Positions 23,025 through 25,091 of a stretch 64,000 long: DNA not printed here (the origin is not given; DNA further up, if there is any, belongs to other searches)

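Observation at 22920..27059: ACP + CocE/NonD hydrolase + Pta/Ptb + Buk: possible carrier-protein-dependent substrate-level phosphorylation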

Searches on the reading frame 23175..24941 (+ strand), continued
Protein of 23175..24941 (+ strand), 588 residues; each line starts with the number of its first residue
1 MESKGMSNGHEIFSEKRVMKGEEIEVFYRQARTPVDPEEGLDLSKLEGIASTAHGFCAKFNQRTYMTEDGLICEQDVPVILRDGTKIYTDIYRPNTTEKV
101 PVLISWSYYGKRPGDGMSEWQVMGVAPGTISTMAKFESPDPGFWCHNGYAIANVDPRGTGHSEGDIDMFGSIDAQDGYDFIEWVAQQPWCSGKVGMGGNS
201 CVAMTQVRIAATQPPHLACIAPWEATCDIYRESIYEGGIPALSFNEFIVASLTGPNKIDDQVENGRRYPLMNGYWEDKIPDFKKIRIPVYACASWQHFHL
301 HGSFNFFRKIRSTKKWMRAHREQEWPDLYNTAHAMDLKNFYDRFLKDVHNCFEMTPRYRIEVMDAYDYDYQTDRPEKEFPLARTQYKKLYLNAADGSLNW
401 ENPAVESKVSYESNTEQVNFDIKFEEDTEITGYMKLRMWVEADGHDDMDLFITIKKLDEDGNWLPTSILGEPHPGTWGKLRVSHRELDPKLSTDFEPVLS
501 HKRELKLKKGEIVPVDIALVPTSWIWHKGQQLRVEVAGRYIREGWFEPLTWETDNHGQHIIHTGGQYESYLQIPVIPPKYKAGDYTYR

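Call 18: search_solved_structures(query=window:23175-24941:+, max_evalue=0.001, show_alignments=1)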
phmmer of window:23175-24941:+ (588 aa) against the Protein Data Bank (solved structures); distinct sequences matched with E-value up to 0.001: 17.
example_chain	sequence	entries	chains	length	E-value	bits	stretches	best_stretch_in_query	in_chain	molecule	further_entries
3ib3_A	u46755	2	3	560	6.6e-102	345.5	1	70-576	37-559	CocE/NonD family hydrolase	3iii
3i2g_A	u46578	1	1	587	5.5e-17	65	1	75-244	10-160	Cocaine esterase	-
3ida_A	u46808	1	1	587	6.3e-17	64.8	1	75-243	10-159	Cocaine esterase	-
3i2i_A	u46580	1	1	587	6.3e-17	64.8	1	75-243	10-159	Cocaine esterase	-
3i2j_A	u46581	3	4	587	6.4e-17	64.8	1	75-244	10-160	Cocaine esterase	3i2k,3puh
3i2f_A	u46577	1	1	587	6.5e-17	64.8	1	75-244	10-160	Cocaine esterase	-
9k48_A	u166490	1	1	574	6.5e-17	64.8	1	75-244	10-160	Cocaine esterase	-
3pui_A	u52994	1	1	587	7e-17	64.7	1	76-244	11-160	Cocaine esterase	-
3i2h_A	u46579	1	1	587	7.4e-17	64.6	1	75-243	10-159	Cocaine esterase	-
7f65_A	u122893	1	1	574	8.6e-17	64.4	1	75-244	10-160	Cocaine esterase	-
4p08_A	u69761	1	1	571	1.1e-16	64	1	76-244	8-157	Cocaine esterase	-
1ju3_A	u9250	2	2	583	1.1e-16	64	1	75-244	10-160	cocaine esterase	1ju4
1l7r_A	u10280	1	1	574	1.4e-16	63.7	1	75-244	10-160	cocaine esterase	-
1l7q_A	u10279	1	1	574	2e-16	63.2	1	75-244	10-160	cocaine esterase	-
1ryy_A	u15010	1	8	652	4.1e-05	25.8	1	74-245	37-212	alpha-amino acid ester hydrolase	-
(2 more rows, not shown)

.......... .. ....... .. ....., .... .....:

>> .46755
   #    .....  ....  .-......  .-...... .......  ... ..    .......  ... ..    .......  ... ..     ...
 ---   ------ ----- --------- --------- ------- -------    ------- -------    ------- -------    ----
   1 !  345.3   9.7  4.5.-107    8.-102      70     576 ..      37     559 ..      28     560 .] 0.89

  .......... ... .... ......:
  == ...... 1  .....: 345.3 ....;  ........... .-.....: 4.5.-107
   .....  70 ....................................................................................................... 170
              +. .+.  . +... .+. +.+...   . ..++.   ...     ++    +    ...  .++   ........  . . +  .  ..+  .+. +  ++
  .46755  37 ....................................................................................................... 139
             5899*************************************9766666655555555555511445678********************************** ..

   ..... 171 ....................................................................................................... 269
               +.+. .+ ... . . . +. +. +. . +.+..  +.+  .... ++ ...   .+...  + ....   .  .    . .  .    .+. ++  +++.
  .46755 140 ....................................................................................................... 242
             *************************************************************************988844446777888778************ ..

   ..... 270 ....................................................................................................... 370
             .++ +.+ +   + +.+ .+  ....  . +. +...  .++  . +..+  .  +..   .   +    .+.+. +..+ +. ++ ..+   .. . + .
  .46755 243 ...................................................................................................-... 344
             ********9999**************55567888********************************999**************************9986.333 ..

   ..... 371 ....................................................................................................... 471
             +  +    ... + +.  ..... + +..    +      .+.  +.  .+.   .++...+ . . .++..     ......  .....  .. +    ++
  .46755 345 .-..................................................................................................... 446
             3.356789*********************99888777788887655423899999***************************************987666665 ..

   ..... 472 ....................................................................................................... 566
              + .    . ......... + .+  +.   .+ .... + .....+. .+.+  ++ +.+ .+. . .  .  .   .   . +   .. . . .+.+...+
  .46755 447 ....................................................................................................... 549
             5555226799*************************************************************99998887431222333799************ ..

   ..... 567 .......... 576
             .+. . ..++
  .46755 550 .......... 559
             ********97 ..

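Call 26: find_encoding_contigs(protein=P0014, flank=10000, max_places=2)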
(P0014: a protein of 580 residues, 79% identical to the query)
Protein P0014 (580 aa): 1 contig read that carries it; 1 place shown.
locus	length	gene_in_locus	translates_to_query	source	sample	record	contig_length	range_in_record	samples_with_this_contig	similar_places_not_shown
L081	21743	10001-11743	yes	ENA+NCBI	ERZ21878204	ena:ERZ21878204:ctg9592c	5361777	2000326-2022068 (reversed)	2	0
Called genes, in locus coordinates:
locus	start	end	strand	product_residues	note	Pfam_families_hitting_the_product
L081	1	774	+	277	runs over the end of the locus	PF05853:BKACE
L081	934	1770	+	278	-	PF00175:NAD_binding_1, PF10418:DHODB_Fe-S_bind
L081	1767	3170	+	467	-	PF14691:Fer4_20, PF07992:Pyr_redox_2, PF13450:NAD_binding_8 (weak), PF13738:Pyr_redox_3 (weak), PF00070:Pyr_redox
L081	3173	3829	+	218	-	PF01144:CoA_trans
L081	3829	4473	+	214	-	PF01144:CoA_trans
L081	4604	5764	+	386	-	PF07690:MFS_1, PF00083:Sugar_tr (weak), PF06779:MFS_4 (weak), PF07690:MFS_1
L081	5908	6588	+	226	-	-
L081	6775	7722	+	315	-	PF03358:FMN_red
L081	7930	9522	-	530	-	PF13556:HTH_30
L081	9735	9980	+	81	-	PF00550:PP-binding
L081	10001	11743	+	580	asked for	PF02129:Peptidase_S15, PF08530:PepX_C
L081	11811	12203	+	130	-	PF01648:ACPS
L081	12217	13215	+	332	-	PF01515:PTA_PTB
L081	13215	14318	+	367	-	PF00871:Acetate_kinase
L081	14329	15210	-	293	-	PF00126:HTH_1, PF03466:LysR_substrate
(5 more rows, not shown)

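Call 31: find_encoding_contigs(protein=P0092, flank=10000, max_places=1)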
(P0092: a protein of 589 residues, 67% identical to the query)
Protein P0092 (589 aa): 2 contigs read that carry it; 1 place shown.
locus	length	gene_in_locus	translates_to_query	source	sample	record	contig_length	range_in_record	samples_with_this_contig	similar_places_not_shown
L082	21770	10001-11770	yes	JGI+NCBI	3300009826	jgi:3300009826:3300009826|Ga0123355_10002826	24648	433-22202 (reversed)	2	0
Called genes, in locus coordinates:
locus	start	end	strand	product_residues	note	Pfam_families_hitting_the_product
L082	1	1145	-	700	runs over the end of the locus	PF13510:Fer2_4, PF10588:NADH-G_4Fe-4S_3, PF12838:Fer4_7 (weak), PF22117:Fer4_Nqo3, PF14691:Fer4_20, PF01266:DAO, PF07992:Pyr_redox_2, PF13450:NAD_binding_8, +4 more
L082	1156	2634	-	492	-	PF00890:FAD_binding_2, PF01946:Thi4 (faint), PF03486:HI0933_like (faint), PF07992:Pyr_redox_2 (faint), PF12831:FAD_oxidored, PF13450:NAD_binding_8 (faint), PF01266:DAO (weak)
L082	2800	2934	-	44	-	-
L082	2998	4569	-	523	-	PF17853:GGDEF_2, PF13556:HTH_30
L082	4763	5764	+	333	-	PF01515:PTA_PTB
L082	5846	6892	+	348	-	PF00871:Acetate_kinase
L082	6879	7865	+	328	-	PF03358:FMN_red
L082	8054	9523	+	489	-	PF07670:Gate (weak)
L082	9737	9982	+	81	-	PF00550:PP-binding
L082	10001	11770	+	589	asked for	PF02129:Peptidase_S15, PF08530:PepX_C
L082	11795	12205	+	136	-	PF01648:ACPS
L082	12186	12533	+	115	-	PF07883:Cupin_2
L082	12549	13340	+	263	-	PF00106:adh_short, PF08659:KR, PF13561:adh_short_C2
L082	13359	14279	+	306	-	PF02737:3HCDH_N, PF00725:3HCDH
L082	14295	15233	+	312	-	PF04199:Cyclase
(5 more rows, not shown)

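Call 32: find_encoding_contigs(protein=P0099, flank=10000, max_places=2)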
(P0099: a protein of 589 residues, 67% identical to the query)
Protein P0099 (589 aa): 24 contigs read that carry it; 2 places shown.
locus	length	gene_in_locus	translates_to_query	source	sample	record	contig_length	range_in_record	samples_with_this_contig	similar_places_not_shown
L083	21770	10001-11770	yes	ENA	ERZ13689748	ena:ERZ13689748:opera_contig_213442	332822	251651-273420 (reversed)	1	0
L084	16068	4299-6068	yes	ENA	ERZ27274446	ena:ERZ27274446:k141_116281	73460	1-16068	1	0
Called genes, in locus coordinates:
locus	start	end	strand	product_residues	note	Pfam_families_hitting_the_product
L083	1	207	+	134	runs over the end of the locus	-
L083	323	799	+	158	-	-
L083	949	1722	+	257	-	PF14311:DUF4379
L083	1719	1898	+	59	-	-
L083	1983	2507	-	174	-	PF02525:Flavodoxin_2, PF03358:FMN_red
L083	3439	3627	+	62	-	-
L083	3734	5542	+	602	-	-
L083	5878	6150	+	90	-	PF13481:AAA_25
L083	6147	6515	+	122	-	-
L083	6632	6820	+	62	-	-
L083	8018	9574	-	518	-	PF13556:HTH_30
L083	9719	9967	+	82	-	-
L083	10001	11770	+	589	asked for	PF02129:Peptidase_S15, PF08530:PepX_C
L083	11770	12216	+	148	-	PF01648:ACPS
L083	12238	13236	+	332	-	PF01515:PTA_PTB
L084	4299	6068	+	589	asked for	PF02129:Peptidase_S15, PF08530:PepX_C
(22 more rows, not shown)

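Call 53: search_solved_structures(query=A1, max_evalue=0.001, show_alignments=2)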
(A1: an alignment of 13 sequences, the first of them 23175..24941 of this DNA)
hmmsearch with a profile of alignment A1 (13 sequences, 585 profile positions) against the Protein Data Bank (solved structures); distinct sequences matched with E-value up to 0.001: 19.
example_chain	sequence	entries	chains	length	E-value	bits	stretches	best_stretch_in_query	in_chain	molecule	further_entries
3ib3_A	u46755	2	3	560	8.2e-126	424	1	61-573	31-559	CocE/NonD family hydrolase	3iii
3pui_A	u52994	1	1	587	1.3e-24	89.8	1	70-242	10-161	Cocaine esterase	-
3i2g_A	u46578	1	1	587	1.4e-24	89.7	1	72-243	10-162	Cocaine esterase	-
3i2f_A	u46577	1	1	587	1.4e-24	89.7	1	72-242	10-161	Cocaine esterase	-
3i2j_A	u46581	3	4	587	1.6e-24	89.5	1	72-241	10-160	Cocaine esterase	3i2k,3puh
3i2i_A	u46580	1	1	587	1.6e-24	89.5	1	72-241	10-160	Cocaine esterase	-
3ida_A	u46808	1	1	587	2.1e-24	89.1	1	72-240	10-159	Cocaine esterase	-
3i2h_A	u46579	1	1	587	2.2e-24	89.1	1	72-239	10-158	Cocaine esterase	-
1ju3_A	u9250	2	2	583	6.5e-24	87.5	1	72-241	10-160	cocaine esterase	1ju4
4p08_A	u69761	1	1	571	7.3e-24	87.3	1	73-242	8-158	Cocaine esterase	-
7f65_A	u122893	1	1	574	1.1e-23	86.8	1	140-242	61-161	Cocaine esterase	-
9k48_A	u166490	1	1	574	1.1e-23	86.7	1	72-242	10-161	Cocaine esterase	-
1l7r_A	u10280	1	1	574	1.1e-23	86.7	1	72-242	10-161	cocaine esterase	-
1l7q_A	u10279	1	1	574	2.8e-23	85.4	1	72-241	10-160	cocaine esterase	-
1ryy_A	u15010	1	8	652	1.7e-05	26.7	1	71-227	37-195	alpha-amino acid ester hydrolase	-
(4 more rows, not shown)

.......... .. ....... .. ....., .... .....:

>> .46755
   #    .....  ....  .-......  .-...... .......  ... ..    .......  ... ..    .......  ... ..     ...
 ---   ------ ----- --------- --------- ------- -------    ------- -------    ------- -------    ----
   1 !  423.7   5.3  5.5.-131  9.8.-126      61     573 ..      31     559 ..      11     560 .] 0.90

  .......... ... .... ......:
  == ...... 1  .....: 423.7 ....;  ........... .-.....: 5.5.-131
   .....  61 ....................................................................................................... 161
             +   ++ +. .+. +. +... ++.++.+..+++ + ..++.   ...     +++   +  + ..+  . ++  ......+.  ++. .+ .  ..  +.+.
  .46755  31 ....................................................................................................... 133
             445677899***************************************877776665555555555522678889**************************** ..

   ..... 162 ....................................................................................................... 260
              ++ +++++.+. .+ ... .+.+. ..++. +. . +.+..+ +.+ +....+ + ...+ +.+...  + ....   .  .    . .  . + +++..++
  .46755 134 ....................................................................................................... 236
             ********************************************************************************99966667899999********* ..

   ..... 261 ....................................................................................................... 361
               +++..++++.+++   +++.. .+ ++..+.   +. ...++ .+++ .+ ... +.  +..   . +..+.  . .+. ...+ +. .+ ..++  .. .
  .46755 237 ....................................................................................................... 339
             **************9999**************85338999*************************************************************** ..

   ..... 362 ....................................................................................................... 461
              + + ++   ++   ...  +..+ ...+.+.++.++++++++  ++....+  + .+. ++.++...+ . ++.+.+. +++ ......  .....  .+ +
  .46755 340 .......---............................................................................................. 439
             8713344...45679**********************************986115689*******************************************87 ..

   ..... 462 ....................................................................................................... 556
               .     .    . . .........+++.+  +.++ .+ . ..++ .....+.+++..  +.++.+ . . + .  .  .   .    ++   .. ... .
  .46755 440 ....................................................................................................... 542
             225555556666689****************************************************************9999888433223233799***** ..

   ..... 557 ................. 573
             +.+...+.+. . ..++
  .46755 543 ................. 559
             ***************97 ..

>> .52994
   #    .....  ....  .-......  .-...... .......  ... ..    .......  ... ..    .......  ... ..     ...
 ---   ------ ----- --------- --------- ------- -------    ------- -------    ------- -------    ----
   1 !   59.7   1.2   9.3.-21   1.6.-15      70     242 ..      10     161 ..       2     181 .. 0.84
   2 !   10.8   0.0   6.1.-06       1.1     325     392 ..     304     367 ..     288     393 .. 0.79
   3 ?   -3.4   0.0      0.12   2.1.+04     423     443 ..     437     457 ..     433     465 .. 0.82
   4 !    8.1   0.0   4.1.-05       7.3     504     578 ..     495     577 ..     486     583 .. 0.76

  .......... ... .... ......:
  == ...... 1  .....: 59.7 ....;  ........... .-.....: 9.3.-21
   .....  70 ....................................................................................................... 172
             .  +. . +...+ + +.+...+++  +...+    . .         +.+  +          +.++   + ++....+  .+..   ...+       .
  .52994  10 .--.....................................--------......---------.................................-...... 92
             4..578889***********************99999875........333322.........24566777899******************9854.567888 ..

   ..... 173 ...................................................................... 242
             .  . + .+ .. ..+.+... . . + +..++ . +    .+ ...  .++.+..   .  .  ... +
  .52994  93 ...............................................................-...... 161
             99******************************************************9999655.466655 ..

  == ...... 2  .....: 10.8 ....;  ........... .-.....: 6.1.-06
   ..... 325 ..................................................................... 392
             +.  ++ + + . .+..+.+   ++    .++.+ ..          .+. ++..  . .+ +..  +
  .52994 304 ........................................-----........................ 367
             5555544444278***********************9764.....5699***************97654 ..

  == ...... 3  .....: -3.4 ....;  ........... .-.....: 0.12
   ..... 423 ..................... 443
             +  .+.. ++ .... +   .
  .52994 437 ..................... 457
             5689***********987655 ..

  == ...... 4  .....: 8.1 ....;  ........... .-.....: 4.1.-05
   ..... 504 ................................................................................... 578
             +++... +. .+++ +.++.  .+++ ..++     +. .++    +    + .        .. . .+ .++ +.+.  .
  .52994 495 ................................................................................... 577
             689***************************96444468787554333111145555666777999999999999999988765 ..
